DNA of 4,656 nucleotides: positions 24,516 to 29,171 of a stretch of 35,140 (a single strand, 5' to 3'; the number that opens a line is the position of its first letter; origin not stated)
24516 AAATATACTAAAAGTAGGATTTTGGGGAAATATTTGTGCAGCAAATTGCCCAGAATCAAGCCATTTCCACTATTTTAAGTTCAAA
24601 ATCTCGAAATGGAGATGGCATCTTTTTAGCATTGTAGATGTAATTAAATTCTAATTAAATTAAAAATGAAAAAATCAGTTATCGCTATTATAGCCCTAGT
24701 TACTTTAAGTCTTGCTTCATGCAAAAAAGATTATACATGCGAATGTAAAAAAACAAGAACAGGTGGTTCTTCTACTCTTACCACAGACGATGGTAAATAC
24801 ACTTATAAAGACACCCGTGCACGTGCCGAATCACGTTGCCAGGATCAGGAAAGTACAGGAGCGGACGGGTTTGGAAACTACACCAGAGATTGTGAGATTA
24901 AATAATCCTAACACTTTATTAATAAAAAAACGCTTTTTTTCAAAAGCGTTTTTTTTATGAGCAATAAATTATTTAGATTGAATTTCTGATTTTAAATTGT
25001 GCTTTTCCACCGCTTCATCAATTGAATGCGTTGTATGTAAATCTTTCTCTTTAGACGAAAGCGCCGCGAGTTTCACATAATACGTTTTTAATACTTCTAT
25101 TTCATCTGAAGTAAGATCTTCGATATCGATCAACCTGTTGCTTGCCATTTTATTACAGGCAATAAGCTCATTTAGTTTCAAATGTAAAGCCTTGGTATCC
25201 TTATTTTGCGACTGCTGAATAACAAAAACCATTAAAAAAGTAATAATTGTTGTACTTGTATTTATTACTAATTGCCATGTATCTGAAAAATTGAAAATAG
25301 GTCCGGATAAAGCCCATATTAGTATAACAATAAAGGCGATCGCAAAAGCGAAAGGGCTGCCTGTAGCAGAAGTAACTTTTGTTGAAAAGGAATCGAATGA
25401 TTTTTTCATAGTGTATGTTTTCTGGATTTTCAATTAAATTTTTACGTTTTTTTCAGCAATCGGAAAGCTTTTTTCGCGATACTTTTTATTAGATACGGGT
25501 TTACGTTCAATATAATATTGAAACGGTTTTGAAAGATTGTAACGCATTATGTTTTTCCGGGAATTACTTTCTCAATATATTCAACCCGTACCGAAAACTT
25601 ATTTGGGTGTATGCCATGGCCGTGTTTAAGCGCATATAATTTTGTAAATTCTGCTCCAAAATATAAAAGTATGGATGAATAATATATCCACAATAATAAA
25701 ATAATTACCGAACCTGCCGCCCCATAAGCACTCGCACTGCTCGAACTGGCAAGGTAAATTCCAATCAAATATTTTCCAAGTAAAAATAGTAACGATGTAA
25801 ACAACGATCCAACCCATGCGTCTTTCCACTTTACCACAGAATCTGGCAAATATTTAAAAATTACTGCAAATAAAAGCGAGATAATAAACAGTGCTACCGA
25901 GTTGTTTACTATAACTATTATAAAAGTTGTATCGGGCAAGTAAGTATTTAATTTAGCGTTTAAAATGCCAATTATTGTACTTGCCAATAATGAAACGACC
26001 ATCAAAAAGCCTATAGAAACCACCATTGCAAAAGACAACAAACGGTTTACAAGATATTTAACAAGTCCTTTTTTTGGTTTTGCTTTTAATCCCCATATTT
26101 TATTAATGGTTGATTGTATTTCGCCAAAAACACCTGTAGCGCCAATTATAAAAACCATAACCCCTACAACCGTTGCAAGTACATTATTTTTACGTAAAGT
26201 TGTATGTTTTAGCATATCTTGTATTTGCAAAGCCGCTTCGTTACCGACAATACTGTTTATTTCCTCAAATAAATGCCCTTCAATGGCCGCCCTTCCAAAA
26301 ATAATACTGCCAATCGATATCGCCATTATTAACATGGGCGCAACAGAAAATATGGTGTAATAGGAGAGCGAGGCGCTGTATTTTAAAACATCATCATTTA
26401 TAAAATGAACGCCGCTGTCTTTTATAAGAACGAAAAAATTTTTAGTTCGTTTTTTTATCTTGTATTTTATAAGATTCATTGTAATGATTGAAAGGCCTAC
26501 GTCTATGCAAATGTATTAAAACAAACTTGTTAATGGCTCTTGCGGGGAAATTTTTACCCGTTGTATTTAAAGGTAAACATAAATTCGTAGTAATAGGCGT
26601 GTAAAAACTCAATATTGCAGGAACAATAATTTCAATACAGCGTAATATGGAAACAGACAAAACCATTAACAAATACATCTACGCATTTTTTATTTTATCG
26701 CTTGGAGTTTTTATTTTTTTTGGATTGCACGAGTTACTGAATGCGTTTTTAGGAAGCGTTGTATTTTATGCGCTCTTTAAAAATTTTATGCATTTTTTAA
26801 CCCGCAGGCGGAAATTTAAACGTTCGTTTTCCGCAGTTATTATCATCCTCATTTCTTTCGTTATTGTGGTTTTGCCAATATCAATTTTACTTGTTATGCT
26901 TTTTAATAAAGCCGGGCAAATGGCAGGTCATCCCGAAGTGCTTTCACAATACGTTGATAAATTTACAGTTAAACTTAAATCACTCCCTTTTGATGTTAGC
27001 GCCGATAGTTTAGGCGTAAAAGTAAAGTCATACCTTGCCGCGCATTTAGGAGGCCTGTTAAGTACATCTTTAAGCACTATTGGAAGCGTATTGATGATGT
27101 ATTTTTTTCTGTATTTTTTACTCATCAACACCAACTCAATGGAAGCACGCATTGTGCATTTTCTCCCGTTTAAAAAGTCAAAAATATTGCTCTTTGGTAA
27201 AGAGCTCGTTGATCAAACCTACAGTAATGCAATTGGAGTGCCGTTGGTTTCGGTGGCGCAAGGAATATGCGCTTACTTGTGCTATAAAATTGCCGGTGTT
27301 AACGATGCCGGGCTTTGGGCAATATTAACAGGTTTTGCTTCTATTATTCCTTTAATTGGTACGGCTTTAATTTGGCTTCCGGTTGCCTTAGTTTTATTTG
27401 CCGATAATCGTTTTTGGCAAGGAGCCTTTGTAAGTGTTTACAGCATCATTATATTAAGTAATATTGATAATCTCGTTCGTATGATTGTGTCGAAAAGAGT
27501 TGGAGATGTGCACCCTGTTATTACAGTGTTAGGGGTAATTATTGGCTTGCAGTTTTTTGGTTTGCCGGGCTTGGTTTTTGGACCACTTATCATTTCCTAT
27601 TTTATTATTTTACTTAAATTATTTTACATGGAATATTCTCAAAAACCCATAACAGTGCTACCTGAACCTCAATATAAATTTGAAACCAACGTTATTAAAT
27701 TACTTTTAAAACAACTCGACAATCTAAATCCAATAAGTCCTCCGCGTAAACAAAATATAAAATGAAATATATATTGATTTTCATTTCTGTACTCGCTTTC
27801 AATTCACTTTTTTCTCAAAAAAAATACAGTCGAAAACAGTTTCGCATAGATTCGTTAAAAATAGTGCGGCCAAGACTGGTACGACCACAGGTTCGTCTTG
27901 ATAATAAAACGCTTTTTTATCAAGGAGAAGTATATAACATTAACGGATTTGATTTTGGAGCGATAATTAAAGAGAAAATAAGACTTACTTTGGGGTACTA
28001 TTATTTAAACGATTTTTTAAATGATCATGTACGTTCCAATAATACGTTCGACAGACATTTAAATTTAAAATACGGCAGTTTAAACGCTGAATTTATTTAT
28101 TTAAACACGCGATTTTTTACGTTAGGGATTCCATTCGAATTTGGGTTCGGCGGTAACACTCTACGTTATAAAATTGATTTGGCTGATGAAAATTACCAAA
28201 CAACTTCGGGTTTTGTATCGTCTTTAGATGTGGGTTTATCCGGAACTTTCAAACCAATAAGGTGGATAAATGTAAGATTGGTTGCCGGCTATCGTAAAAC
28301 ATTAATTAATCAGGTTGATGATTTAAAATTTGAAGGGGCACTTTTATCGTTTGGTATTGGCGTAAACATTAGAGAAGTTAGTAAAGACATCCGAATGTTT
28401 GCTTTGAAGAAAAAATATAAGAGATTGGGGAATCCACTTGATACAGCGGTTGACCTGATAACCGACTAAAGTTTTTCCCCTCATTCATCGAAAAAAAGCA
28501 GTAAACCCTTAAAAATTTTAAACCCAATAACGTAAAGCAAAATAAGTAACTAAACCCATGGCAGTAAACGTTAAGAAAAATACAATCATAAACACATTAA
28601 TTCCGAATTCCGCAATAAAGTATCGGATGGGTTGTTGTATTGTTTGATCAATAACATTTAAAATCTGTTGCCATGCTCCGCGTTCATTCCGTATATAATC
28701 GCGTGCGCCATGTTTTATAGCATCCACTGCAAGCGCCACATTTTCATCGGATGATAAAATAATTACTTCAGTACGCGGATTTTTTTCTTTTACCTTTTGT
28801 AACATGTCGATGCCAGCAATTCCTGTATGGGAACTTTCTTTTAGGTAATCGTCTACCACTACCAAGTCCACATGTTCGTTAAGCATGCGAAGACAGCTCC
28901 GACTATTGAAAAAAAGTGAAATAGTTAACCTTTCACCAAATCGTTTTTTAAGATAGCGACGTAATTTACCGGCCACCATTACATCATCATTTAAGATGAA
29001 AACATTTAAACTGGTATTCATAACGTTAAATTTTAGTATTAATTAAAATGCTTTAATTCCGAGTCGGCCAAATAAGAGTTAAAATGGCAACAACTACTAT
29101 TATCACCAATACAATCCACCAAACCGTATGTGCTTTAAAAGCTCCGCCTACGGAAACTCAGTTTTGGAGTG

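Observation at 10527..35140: Sigma-54 signalling hub embedded in a set of general-stress or dormancy-type genes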

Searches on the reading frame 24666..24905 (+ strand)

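Call 5: search_protein_families(library=pfam, proteins=[window:24666-24905:+], max_evalue=0.01)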
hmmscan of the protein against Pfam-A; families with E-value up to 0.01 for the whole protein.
window:24666-24905:+ (79 aa): 0 families

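Call 93: search_protein_families(library=ncbifam, proteins=[window:24666-24905:+], max_evalue=0.01)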
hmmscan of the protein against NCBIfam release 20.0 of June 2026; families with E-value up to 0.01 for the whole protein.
window:24666-24905:+ (79 aa): 2 families
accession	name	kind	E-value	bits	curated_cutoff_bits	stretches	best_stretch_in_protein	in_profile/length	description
NF050142.1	PG1828_fam_lipo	equivalog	0.0012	19.6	50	1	1-24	1-24/59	PG1828 family lipoprotein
NF033216.1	lipo_YgdI_YgdR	subfamily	0.0026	17.6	42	1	2-51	2-54/71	YgdI/YgdR family lipoprotein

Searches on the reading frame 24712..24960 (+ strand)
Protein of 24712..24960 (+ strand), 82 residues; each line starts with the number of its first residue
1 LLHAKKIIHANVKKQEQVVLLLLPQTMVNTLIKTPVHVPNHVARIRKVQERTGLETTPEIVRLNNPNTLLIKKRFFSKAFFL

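Call 7: search_protein_families(library=pfam, proteins=[window:24712-24960:+], max_evalue=0.01)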
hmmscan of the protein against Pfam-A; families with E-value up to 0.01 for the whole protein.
window:24712-24960:+ (82 aa): 0 families

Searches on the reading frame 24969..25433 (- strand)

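Call 5: search_protein_families(library=pfam, proteins=[window:24969-25433:-], max_evalue=0.01)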
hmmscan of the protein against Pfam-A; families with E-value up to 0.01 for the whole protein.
window:24969-25433:- (154 aa): 1 family
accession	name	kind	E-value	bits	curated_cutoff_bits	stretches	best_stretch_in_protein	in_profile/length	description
PF04120.17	Iron_permease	-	7.1e-53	178.3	25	1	13-139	1-127/128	Low affinity iron permease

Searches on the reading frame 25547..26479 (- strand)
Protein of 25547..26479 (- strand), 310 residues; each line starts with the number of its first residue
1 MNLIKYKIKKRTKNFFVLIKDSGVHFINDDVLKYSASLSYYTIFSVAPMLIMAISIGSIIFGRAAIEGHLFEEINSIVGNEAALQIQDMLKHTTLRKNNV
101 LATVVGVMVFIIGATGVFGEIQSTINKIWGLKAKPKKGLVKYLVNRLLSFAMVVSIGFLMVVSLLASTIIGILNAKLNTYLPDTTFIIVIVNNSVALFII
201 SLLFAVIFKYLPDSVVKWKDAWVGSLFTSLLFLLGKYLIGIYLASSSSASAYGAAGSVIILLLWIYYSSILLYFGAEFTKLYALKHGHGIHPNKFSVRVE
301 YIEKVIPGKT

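Call 7: search_protein_families(library=pfam, proteins=[window:25547-26479:-], max_evalue=0.01)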
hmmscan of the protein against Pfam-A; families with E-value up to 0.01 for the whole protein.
window:25547-26479:- (310 aa): 1 family
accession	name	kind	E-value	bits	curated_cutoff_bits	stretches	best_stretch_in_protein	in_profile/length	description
PF03631.20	Virul_fac_BrkB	-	7.7e-50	170.4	33.7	1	28-283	2-256/259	Virulence factor BrkB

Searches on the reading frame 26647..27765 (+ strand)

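Call 7: search_protein_families(library=pfam, proteins=[window:26647-27765:+], max_evalue=0.01)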
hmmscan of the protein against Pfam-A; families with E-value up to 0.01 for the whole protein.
window:26647-27765:+ (372 aa): 1 family
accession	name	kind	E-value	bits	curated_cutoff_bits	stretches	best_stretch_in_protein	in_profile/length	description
PF01594.21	AI-2E_transport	-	5.4e-39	134.7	34.3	1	12-324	5-324/327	AI-2E family transporter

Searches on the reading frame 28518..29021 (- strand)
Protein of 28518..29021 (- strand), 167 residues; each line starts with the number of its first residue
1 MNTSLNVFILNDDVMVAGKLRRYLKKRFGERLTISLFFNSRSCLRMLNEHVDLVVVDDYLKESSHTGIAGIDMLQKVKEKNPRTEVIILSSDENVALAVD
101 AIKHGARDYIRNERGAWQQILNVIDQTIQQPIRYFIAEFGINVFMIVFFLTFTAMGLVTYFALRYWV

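Call 7: search_protein_families(library=pfam, proteins=[window:28518-29021:-], max_evalue=0.01)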
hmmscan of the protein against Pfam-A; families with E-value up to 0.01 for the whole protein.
window:28518-29021:- (167 aa): 2 families
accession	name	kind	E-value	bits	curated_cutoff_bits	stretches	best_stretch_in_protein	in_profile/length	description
PF00072.30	Response_reg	-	5.9e-12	46.2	30.2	1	7-110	1-97/111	Response regulator receiver domain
PF11897.13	DUF3417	-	0.0061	17.4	25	1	72-142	44-106/109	Protein of unknown function (DUF3417)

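Call 93: search_protein_families(library=ncbifam, proteins=[window:28518-29021:-], max_evalue=0.01)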
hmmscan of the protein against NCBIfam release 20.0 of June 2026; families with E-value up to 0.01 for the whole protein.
window:28518-29021:- (167 aa): 40 families (the best 25 are shown)
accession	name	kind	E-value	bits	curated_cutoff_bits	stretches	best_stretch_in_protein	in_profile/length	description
NF007750.0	PRK10430.1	equivalog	7.1e-12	45.4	262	1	5-110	2-104/239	two-component system response regulator DcuR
NF051870.1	NAssimRespRegNtrX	equivalog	7.2e-12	44.9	600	1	36-125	30-116/452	nitrogen assimilation response regulator NtrX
NF006900.1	PRK09390.1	equivalog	2.4e-10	40.3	255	1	1-130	1-122/203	response regulator FixJ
TIGR01818.1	ntrC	equivalog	4.4e-09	35.7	558.6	1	7-111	1-98/463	nitrogen regulation protein NR(I)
NF033791.1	ActR_PrrA_rreg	equivalog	3.8e-08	33.5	250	1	7-114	4-104/173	ActR/PrrA/RegA family redox response regulator transcription factor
NF008176.1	PRK10923.1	equivalog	6.8e-08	31.5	620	1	6-111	5-103/469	nitrogen regulation protein NR(I)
NF045505.1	RR_RssB_Pseudo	equivalog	7.2e-08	31.9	700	1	2-111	3-105/394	two-component system response regulator RssB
NF041946.1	LuxO_transreg_Vib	equivalog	8.9e-08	31.3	800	1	12-111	4-96/463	quorum-sensing sigma-54 dependent transcriptional regulator LuxO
NF007689.0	PRK10365.1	equivalog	1.3e-07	30.8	760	1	4-110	5-104/441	sigma-54-dependent response regulator transcription factor ZraR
NF047793.1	ResRegPgtA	equivalog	2.9e-07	29.7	650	1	6-130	7-123/414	two-component system response regulator PgtA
NF047785.1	respo_reg_MadR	equivalog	8.3e-07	28.6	300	1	46-111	42-105/209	MadR family response regulator transcription factor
NF008469.0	PRK11361.1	equivalog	9.2e-07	27.9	714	1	5-110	5-103/461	acetoacetate metabolism transcriptional regulator AtoC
NF053512.1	nitric_RR_NosR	exception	3.7e-06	26.2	400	1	8-106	2-93/422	response regulator c-di-GMP phosphodiesterase, NosR family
TIGR02915.1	PEP_resp_reg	equivalog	1.6e-05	24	502.6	1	9-111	3-101/445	PEP-CTERM-box response regulator transcription factor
NF052313.1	T9SS_RR_PorX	equivalog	1.6e-05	23.9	300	1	40-128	33-116/513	T9SS response regulator signal transducer PorX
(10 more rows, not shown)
